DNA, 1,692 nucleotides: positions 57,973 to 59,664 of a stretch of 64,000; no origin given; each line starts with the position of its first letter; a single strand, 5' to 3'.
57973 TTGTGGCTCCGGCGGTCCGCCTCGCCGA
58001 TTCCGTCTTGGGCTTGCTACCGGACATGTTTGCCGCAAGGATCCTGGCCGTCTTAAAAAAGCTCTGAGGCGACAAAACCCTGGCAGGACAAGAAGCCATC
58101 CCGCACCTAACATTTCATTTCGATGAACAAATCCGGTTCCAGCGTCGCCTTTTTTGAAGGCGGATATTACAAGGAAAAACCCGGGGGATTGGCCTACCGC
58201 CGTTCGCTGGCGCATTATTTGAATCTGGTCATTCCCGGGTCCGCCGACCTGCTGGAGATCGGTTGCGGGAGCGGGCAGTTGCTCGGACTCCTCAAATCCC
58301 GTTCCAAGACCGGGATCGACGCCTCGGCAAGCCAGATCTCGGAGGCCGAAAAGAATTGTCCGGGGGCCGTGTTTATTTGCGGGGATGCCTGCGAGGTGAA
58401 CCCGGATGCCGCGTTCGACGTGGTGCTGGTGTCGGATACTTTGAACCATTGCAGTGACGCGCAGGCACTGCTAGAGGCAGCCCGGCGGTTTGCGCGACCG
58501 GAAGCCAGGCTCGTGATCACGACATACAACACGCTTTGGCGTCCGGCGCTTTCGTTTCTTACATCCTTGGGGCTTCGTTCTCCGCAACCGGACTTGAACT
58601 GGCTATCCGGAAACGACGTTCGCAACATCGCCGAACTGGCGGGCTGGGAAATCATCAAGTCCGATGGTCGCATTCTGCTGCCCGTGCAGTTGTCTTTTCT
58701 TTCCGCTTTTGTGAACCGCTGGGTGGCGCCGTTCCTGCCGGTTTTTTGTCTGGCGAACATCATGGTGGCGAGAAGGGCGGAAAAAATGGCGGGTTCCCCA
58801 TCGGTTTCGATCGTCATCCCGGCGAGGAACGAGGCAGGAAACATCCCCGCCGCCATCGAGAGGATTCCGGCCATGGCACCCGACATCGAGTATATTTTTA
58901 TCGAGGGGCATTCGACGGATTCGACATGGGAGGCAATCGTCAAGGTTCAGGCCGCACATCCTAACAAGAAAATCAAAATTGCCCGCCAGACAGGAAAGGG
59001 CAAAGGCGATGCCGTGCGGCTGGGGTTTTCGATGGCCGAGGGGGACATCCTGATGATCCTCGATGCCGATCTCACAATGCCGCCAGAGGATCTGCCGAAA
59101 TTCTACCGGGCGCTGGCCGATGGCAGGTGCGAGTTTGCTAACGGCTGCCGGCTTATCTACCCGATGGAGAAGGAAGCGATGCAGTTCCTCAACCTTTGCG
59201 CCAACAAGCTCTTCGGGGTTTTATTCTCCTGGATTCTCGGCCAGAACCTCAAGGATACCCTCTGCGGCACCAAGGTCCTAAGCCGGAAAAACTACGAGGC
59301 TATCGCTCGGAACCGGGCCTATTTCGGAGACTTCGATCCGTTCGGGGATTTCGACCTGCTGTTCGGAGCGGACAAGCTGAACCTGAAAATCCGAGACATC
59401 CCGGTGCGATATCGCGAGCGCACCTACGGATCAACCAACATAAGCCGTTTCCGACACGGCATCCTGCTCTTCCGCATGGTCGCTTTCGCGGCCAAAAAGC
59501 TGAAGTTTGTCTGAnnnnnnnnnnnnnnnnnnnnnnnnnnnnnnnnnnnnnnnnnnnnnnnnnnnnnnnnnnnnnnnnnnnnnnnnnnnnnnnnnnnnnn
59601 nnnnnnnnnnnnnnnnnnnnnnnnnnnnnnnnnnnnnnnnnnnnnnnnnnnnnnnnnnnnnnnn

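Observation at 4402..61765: Recurrent module: polyprenyl-phosphate-type GT2 + SAM methyltransferase + GT-C-like membrane protein, with seven GT-C-like proteins in one locus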

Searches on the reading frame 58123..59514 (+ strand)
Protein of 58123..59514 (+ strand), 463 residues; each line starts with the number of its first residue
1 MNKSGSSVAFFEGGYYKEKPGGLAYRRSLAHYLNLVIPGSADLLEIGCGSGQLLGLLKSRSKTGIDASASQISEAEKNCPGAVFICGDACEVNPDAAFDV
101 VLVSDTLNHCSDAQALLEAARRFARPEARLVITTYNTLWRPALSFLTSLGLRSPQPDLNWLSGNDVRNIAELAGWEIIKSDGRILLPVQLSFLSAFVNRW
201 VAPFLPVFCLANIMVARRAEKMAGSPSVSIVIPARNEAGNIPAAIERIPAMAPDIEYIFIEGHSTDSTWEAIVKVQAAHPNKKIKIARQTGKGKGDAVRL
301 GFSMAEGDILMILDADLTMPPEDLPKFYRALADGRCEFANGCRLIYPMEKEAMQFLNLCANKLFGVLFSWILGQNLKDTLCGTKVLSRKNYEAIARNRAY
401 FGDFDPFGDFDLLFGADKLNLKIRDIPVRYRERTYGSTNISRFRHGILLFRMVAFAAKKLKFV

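Call 3: search_protein_families(library=pfam, proteins=[window:58123-59511:+], max_evalue=0.01)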
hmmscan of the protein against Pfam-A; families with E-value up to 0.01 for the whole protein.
window:58123-59511:+ (463 aa): 10 families
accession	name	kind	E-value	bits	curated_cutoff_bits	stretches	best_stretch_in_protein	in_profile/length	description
PF00535.33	Glycos_transf_2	-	4.8e-24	85.6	23.3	1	229-356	1-128/168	Glycosyl transferase family 2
PF08241.18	Methyltransf_11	-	1.3e-14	55.1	21.2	1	44-132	1-95/95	Methyltransferase domain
PF13489.12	Methyltransf_23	-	3.1e-13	50.2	27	1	37-179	20-163/164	Methyltransferase domain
PF13649.12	Methyltransf_25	-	6.3e-13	49.7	27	1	44-126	2-95/97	Methyltransferase domain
PF13847.12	Methyltransf_31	-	1e-11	45.2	27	1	43-137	7-114/145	Methyltransferase domain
PF08242.18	Methyltransf_12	-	5.5e-10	40.3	30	1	44-130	1-98/98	Methyltransferase domain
PF07021.18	MetW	-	4.3e-08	33.4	21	1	29-145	4-121/193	Methionine biosynthesis protein MetW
PF13641.12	Glyco_tranf_2_3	-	9.5e-08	32.8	27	1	226-341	1-121/230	Glycosyltransferase like family 2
PF10111.15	Glyco_tranf_2_2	-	1.5e-07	31.6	27.3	1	229-327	1-102/276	Glycosyltransferase like family 2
PF13506.12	Glyco_transf_21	-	0.0038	17.1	21.7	0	301-346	25-70/174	Glycosyl transferase family 21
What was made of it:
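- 58123..59514 (+): G4: fusion of a class I SAM methyltransferase (N-terminal) and a DPM1/AglJ-type GT2 (C-terminal). Pfam MT 55 bits plus GT2 86 bits (call 3).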

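Call 16: search_solved_structures(query=window:58123-59511:+, max_evalue=0.1)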
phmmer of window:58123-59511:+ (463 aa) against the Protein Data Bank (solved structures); distinct sequences matched with E-value up to 0.1: 58.
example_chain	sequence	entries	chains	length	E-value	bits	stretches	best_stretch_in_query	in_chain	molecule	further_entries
5mlz_A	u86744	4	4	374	1.6e-15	60.3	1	225-362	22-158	Dolichol monophosphate mannose synthase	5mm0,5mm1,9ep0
9bhc_C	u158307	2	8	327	9.3e-13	51.2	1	226-453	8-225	Undecaprenyl-phosphate 4-deoxy-4-formamido-L-arabinose transferase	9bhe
8vxh_A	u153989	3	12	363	1.2e-12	50.8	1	226-453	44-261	Undecaprenyl-phosphate 4-deoxy-4-formamido-L-arabinose transferase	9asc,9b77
9hwj_A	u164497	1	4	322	5.2e-12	48.7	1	227-452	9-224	Undecaprenyl-phosphate 4-deoxy-4-formamido-L-arabinose transferase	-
2gs9_A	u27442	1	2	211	8.1e-10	41.5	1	33-151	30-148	Hypothetical protein TT1324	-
6yv7_B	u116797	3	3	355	1.6e-06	30.6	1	225-333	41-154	Glycosyl transferase, family 2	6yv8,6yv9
6yv7_A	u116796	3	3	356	1.6e-06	30.6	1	225-333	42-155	Glycosyl transferase, family 2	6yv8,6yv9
3ccf_A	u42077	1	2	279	2.9e-06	29.8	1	4-207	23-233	Cyclopropane-fatty-acyl-phospholipid synthase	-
4hg2_A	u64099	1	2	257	3e-06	29.7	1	24-136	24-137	Methyltransferase type 11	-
5wp5_A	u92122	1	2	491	7.7e-06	28.4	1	21-136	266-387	Phosphomethylethanolamine N-methyltransferase 2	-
8bz8_A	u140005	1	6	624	1.5e-05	27.4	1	227-338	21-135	Glycosyltransferase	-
8bz4_A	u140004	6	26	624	1.5e-05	27.4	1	227-338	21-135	Glycosyltransferase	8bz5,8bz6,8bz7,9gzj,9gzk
5wp4_A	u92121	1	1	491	3.6e-05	26.1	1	19-136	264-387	Phosphoethanolamine N-methyltransferase 1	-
5dly_A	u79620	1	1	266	0.00011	24.5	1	42-91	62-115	plantazolicin methyltransferase BamL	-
4kvz_A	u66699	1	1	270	0.00012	24.5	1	42-91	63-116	BamL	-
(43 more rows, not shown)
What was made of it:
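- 58123..59514 (+): DPMS 60 bits, ArnC 51 bits (call 16).
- It has weaker PDB hits to the family-2 glycosyltransferase 6yv7 (30.6 bits) and to GpgS (call 16).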

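Call 17: search_protein_families(library=ncbifam, proteins=[window:58123-59511:+], max_evalue=0.01)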
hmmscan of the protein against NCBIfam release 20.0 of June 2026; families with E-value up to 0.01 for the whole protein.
window:58123-59511:+ (463 aa): 31 families (the best 25 are shown)
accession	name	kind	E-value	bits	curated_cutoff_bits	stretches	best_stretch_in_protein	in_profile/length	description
TIGR04182.1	glyco_TIGR04182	equivalog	2e-28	99.6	325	1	228-457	2-218/293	S-layer glycoprotein N-glycosyltransferase AglJ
NF045667.1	MTase_DVU1556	equivalog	6.9e-15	55.1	155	1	19-133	4-120/213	DVU_1556 family methyltransferase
NF007986.1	PRK10714.1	equivalog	1.1e-13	50.9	529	1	227-452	7-222/316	undecaprenyl-phosphate 4-deoxy-4-formamido-L-arabinose transferase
NF041391.1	DPhHxTase_Halo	equivalog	6.1e-13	48.3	375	1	236-447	5-199/213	dolichyl-phosphate hexose transferase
TIGR04283.1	glyco_like_mftF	equivalog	1.9e-12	47.2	182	1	228-331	1-97/221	TIGR04283 family arsenosugar biosynthesis glycosyltransferase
TIGR03937.1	PgaC_IcaA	equivalog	5.4e-12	45.4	422.3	1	218-319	37-138/407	poly-beta-1,6-N-acetyl-D-glucosamine synthase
NF047588.1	GlcsyltransPgfSStrep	equivalog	1.8e-11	43.8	500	1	229-400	4-173/308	glycosyltransferase PgfS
NF010496.0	PRK13915.1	equivalog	1.6e-10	40.5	262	1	222-320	27-130/307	glucosyl-3-phosphoglycerate synthase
TIGR02072.1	BioC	equivalog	3.6e-09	36.8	184.95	1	40-135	35-135/244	malonyl-ACP O-methyltransferase BioC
TIGR01983.1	UbiG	equivalog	4.5e-09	35.9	102.95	1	41-139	51-158/228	bifunctional 2-polyprenyl-6-hydroxyphenol methylase/3-demethylubiquinol 3-O-methyltransferase UbiG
TIGR02081.1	metW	equivalog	1.6e-07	31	189.5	1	32-134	7-109/194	methionine biosynthesis protein MetW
NF041875.1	EPS_EpsD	equivalog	2e-07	30.7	370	1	228-330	1-103/325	exopolysaccharide biosynthesis glycosyltransferase EpsD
NF002463.0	PRK01683.1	equivalog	5.7e-06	26.1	297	1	42-120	34-116/258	trans-aconitate 2-methyltransferase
NF043040.1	corrin_prot_MT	hypoth_equivalog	8.4e-06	25.4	180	1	40-134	42-149/216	corrinoid protein-associated methyltransferase CpaM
TIGR03469.1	HpnB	hypoth_equivalog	8.5e-06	25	379.25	1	221-327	39-156/386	hopene-associated glycosyltransferase HpnB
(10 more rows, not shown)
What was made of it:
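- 58123..59514 (+): AglJ 99.6 bits (call 17).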

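Call 19: find_encoding_contigs(protein=window:58123-59514:+, flank=10000, max_places=6)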
Protein window:58123-59514:+ (463 aa): no gene with exactly this product is on record in the collection.
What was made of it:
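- Tried and rejected: An exact look-up of the fusion protein found no contig (call 19).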

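Call 20: find_homologous_proteins(query=window:58123-59511:+, max_evalue=0.00001)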
Query window:58123-59511:+ (463 aa): 8000 proteins with E <= 0.00001 among 8000 candidates; the best 120 are listed.
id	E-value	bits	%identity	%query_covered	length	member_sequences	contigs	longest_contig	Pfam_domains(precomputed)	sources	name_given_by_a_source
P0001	0.0e+0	1055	100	100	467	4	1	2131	PF07021.19,PF13847.13,PF13489.13,PF10111.15,PF13641.13,PF13649.13,PF00535.33,PF08241.19,PF08242.19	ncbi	ncbi:MAG: glycosyltransferase, partial [Verrucomicrobiota bacterium]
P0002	1.7e-269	912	86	100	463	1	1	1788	PF07021.19,PF13847.13,PF13489.13,PF10111.15,PF13641.13,PF13649.13,PF00535.33,PF08241.19,PF08242.19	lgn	-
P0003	4.5e-269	911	86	100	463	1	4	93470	PF07021.19,PF13847.13,PF13489.13,PF10111.15,PF13506.14,PF13641.13,PF13649.13,PF00535.33,PF08241.19,PF08242.19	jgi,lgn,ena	jgi:SAM-dependent methyltransferase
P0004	4.7e-264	894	84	100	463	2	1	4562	PF07021.19,PF13847.13,PF13489.13,PF10111.15,PF13641.13,PF13649.13,PF00535.33,PF08241.19,PF08242.19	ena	-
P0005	4.1e-263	891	86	97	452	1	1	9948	PF07021.19,PF13847.13,PF13489.13,PF10111.15,PF13641.13,PF13649.13,PF00535.33,PF08241.19,PF08242.19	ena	-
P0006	1.1e-262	890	84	100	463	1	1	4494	PF07021.19,PF13847.13,PF13489.13,PF10111.15,PF13641.13,PF13649.13,PF00535.33,PF08241.19,PF08242.19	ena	-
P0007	1.2e-260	883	81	100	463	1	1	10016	PF07021.19,PF13847.13,PF13489.13,PF10111.15,PF13641.13,PF13649.13,PF00535.33,PF08241.19,PF08242.19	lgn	-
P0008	2.4e-260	882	81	100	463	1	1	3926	PF07021.19,PF13847.13,PF13489.13,PF10111.15,PF13649.13,PF00535.33,PF08241.19,PF08242.19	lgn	-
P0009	5.7e-256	868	85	97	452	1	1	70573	PF07021.19,PF13847.13,PF13489.13,PF10111.15,PF13641.13,PF13649.13,PF00535.33,PF08241.19,PF08242.19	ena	-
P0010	3.5e-255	865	81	99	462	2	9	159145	PF07021.19,PF13847.13,PF13489.13,PF10111.15,PF13641.13,PF13649.13,PF00535.33,PF08241.19,PF08242.19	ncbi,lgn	-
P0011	4.2e-255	865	82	99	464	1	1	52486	PF13847.13,PF13489.13,PF10111.15,PF13649.13,PF00535.33,PF08241.19,PF08242.19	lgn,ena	-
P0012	8.1e-255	864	81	100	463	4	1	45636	PF07021.19,PF13847.13,PF13489.13,PF10111.15,PF13641.13,PF13649.13,PF00535.33,PF08241.19,PF08242.19,PF05401.17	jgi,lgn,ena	-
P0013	1.1e-254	864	81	99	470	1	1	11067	PF07021.19,PF13847.13,PF13489.13,PF10111.15,PF13641.13,PF13649.13,PF00535.33,PF08241.19,PF08242.19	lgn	-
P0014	4.0e-254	862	81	99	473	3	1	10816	PF07021.19,PF13847.13,PF13489.13,PF10111.15,PF13649.13,PF00535.33,PF08241.19,PF08242.19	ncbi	-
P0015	9.9e-253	857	84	96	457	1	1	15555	PF07021.19,PF13847.13,PF13489.13,PF10111.15,PF13649.13,PF00535.33,PF08241.19,PF08242.19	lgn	-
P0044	6.7e-216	736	70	100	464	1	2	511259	PF07021.19,PF13847.13,PF13489.13,PF10111.15,PF13641.13,PF13649.13,PF00535.33,PF08241.19,PF08242.19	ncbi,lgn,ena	-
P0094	6.6e-179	614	59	98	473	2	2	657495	PF07021.19,PF13847.13,PF13489.13,PF10111.15,PF13641.13,PF13649.13,PF00535.33,PF08241.19,PF08242.19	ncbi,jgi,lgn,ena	jgi:ubiquinone/menaquinone biosynthesis C-methylase UbiE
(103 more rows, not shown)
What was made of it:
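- More than 120 protein clusters at 58-100% identity all carry both domains (call 20).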

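Call 22: find_encoding_contigs(protein=P0094, flank=10000, max_places=2)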
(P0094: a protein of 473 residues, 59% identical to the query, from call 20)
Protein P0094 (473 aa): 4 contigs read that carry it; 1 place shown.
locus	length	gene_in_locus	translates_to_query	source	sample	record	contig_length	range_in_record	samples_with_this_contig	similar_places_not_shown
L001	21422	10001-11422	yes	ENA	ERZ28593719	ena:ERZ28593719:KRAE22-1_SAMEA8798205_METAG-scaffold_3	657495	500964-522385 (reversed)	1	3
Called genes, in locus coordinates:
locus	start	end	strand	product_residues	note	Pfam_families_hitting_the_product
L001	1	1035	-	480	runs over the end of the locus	PF03916:NrfD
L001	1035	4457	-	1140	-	PF12838:Fer4_7, PF13183:Fer4_8 (faint), PF13237:Fer4_10 (faint), PF13247:Fer4_11 (weak)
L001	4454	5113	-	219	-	PF02085:Cytochrom_CIII (faint), PF14522:Cytochrome_C7 (weak), PF14537:Cytochrom_c3_2 (faint), PF22113:Mtrc-MtrF_II-IV_dom (faint), PF02335:Cytochrom_C552 (weak)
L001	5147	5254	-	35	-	-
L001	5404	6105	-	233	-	PF00005:ABC_tran, PF02463:SMC_N (faint), PF13304:AAA_21 (faint)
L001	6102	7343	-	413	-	PF12704:MacB_PCD, PF02687:FtsX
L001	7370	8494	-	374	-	PF25954:Beta-barrel_RND_2, PF25967:RND-MFP_C (weak), PF25975:CzcB_C (weak), PF25989:YknX_C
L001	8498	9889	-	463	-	PF02321:OEP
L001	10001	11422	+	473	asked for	PF07021:MetW, PF13489:Methyltransf_23, PF08241:Methyltransf_11, PF08242:Methyltransf_12, PF13649:Methyltransf_25, PF13847:Methyltransf_31, PF13641:Glyco_tranf_2_3, PF00535:Glycos_transf_2, +1 more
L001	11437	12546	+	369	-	PF01041:DegT_DnrJ_EryC1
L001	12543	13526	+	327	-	-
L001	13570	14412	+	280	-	PF01061:ABC2_membrane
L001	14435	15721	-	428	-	PF00005:ABC_tran, PF13304:AAA_21 (faint), PF14524:Wzt_C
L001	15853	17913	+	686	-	PF13424:TPR_12, PF13432:TPR_16, PF14559:TPR_19, PF13424:TPR_12, PF14559:TPR_19, PF13414:TPR_11, PF14559:TPR_19, PF13424:TPR_12, +27 more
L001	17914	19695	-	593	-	PF00515:TPR_1 (weak), PF07719:TPR_2 (weak), PF13432:TPR_16 (weak), PF13414:TPR_11 (weak), PF13432:TPR_16 (weak), PF13414:TPR_11, PF14559:TPR_19 (weak), PF00515:TPR_1 (weak), +11 more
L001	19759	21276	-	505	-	-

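Call 23: find_encoding_contigs(protein=P0044, flank=10000, max_places=2)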
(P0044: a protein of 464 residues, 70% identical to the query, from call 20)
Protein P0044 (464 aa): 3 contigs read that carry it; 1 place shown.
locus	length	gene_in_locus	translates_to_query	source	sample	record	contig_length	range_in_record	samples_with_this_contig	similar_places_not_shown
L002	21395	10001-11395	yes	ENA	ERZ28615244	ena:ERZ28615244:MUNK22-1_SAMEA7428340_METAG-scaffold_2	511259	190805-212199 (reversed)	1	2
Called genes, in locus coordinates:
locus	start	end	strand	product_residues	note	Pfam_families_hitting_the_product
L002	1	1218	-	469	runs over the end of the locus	PF03916:NrfD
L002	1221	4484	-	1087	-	PF12838:Fer4_7 (weak), PF13183:Fer4_8 (faint), PF13237:Fer4_10 (faint), PF13247:Fer4_11 (weak)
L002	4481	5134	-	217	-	PF02085:Cytochrom_CIII (faint), PF14522:Cytochrome_C7 (weak), PF14537:Cytochrom_c3_2 (faint), PF22113:Mtrc-MtrF_II-IV_dom (weak), PF14522:Cytochrome_C7 (weak)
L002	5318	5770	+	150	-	PF02643:DUF192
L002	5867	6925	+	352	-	PF00686:CBM_20, PF00756:Esterase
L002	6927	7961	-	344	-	PF10128:OpcA_G6PD_assem, PF20171:OpcA_G6PD_C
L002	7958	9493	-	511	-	PF00479:G6PD_N, PF02781:G6PD_C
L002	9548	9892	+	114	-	PF06262:Zincin_1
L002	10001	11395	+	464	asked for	PF07021:MetW (weak), PF13489:Methyltransf_23, PF08241:Methyltransf_11, PF08242:Methyltransf_12, PF13649:Methyltransf_25, PF13847:Methyltransf_31, PF00535:Glycos_transf_2, PF10111:Glyco_tranf_2_2 (weak), +1 more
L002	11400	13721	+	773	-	-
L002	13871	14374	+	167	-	-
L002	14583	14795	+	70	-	PF18993:Rv0078B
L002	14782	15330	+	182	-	-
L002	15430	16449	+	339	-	PF01370:Epimerase, PF04321:RmlD_sub_bind (weak), PF16363:GDP_Man_Dehyd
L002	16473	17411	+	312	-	PF00535:Glycos_transf_2, PF13641:Glyco_tranf_2_3 (weak)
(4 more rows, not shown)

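Call 24: find_related_loci(query=window:58123-59511:+, collection=genome_contigs, flank=10000)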
Query window:58123-59511:+ (463 aa) in genome_contigs; peptide patterns used: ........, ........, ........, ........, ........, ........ (x = any residue, [..] = any of these).
600 stretches matched a pattern (row limit reached: there are more); 592 encode a relative of the query (tblastn E <= 1e-3); the best 80 are kept; 80 distinct loci.
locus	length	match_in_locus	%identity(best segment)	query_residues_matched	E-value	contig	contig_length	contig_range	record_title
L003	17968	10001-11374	80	6-463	0e+0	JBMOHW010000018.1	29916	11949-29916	MAG: Terrimicrobiaceae bacterium isolate Deming_bin.375 contig3321, whole genome shotgun sequence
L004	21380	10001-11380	78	4-463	0e+0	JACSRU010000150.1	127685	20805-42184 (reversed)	MAG: Chthoniobacterales bacterium isolate VE2 contig-70_40, whole genome shotgun sequence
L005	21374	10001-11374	58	9-462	2e-180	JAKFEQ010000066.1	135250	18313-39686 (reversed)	MAG: Opitutaceae bacterium isolate LC077 contig-124_97, whole genome shotgun sequence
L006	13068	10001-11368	59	9-463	3e-179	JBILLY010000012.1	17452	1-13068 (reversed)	MAG: Opitutaceae bacterium isolate ME2017-08-08_3300044911_group7_bin206 Rohwer_bin2639_scaffold_3474_c1, whole genome s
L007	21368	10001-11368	58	9-463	5e-179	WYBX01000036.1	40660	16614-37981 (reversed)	MAG: Verrucomicrobiia bacterium isolate VER2 k127_152179, whole genome shotgun sequence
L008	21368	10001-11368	59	9-463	4e-179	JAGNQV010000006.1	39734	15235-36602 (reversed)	MAG: Opitutaceae bacterium isolate Go_SlAct_bin_186 Go_SlAct_2993_length_39734_cov_7.585755, whole genome shotgun sequen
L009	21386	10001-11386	59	9-463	1e-178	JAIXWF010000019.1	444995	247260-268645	MAG: Opitutaceae bacterium isolate D4_MAG_00009 pond_D4_MAG_00009_000000000022, whole genome shotgun sequence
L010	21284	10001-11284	59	24-463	5e-178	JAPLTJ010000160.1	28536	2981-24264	MAG: Verrucomicrobiia bacterium isolate LacPavin_0419_WC53_MAG_45_28 LacPavin_0419_WC53_scaffold_107837, whole genome sh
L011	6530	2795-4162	57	9-463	1e-178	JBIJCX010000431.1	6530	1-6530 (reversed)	MAG: Opitutaceae bacterium isolate ME2006-08-22D15_3300044611_group2_bin127 Rohwer_bin2637_scaffold_19928_c1, whole geno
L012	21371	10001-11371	58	9-463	8e-177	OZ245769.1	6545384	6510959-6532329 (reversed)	MAG: Opitutaceae bacterium isolate 87035611-dba6-4fad-85e7-91fe16b41bdc genome assembly, chromosome: 1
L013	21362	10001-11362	57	10-463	1e-176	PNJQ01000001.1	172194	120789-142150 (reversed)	MAG: Opitutus sp. isolate WM.026 WM_1000012_172194, whole genome shotgun sequence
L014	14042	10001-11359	58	15-463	2e-175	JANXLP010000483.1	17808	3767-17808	MAG: Opitutaceae bacterium isolate 336R_concoct_124_sub 336R_k141_1736297, whole genome shotgun sequence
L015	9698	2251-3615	57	15-463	1e-173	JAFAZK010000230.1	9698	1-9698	MAG: Verrucomicrobiota bacterium isolate CP_BM_RX_R9_3 BM_RX_R9_k147_1158289, whole genome shotgun sequence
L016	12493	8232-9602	59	9-463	2e-173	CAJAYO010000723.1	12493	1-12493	MAG: uncultured Opitutae bacterium isolate Loc090116-9m_bin-1378 genome assembly, contig: bin-1378:723/977, whole genome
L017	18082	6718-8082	58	9-463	2e-173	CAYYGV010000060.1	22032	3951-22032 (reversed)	MAG TPA_asm: uncultured Opitutaceae bacterium isolate SRP262948_co1_81 genome assembly, contig: NODE_2200_length_22032_c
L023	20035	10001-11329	56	22-463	2e-170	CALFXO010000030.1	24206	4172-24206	MAG TPA_asm: uncultured Syntrophobacteraceae bacterium isolate SRR3330210_bin.40_CONCOCT_v1.1_MAG genome assembly, conti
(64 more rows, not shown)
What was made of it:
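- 58123..59514 (+): 592 confirmed matches in the genome collection (call 24).
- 592 confirmed stretches at 50-80% identity across about ten phyla (call 24). A covalent methyltransferase-GT2 fusion is conserved at 50% identity or more across phyla (call 24).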

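Call 86: search_dna_similar(query=window:58123-59511:+, collection=plasmids, mode=protein, max_rows=12, max_evalue=1e-20)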
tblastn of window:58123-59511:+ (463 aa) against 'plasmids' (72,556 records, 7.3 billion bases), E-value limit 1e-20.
Records with a match: 16; places in all: 16; records where one place covers at least 80% of the query: 16.
Best place of each record, by identity: <60% 16.
By first word of the organism name: Azospirillum 16.
By predicted mobility (MOB-suite, as given by PLSDB): non-mobilizable 14; mobilizable 2.
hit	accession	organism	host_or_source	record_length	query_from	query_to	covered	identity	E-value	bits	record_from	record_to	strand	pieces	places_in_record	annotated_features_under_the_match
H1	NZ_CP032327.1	Azospirillum argentinense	soil sample,Agricultural field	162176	24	461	95%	50.1%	2e-118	388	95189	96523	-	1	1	bifunctional class I SAM-dependent ...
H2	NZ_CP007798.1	Azospirillum argentinense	Triticum aestivum L.,Root,wheat ...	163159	24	461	95%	50.1%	3e-118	388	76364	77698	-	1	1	bifunctional class I SAM-dependent ...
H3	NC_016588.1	Azospirillum lipoferum 4B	-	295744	24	461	95%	49.8%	1e-111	369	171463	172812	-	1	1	bifunctional class I SAM-dependent ...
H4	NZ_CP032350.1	Azospirillum brasilense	soil sample,Agricultural field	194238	24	461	95%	49.7%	2e-116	382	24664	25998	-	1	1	bifunctional class I SAM-dependent ...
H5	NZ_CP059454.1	Azospirillum brasilense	Prokaryotes,soil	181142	24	461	95%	49.7%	7e-116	381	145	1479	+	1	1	bifunctional class I SAM-dependent ...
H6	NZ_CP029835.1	Azospirillum ramasamyi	single cell,Cow dung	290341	32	461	93%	50.2%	1e-111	369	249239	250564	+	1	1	glycosyltransferase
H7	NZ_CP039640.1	Azospirillum sp. TSH100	soil,soil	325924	32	461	93%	50.0%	2e-111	368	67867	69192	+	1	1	glycosyltransferase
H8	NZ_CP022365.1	Azospirillum sp. TSH58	single cell,paddy soils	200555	24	461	95%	49.0%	6e-114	375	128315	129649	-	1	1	glycosyltransferase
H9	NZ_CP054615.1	Azospirillum oryzae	cell culture,soil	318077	32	461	93%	49.8%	2e-110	365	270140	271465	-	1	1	glycosyltransferase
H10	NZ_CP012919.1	Azospirillum brasilense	Digitaria eriantha,microbe,root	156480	24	461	95%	48.8%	2e-115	380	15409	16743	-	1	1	glycosyltransferase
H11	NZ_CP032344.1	Azospirillum brasilense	soil sample,Agricultural field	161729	24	461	95%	48.8%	2e-115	380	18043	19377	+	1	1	glycosyltransferase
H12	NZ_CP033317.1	Azospirillum brasilense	rhizosphere soil of Digitaria ...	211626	24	461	95%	48.8%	2e-115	380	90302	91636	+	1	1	glycosyltransferase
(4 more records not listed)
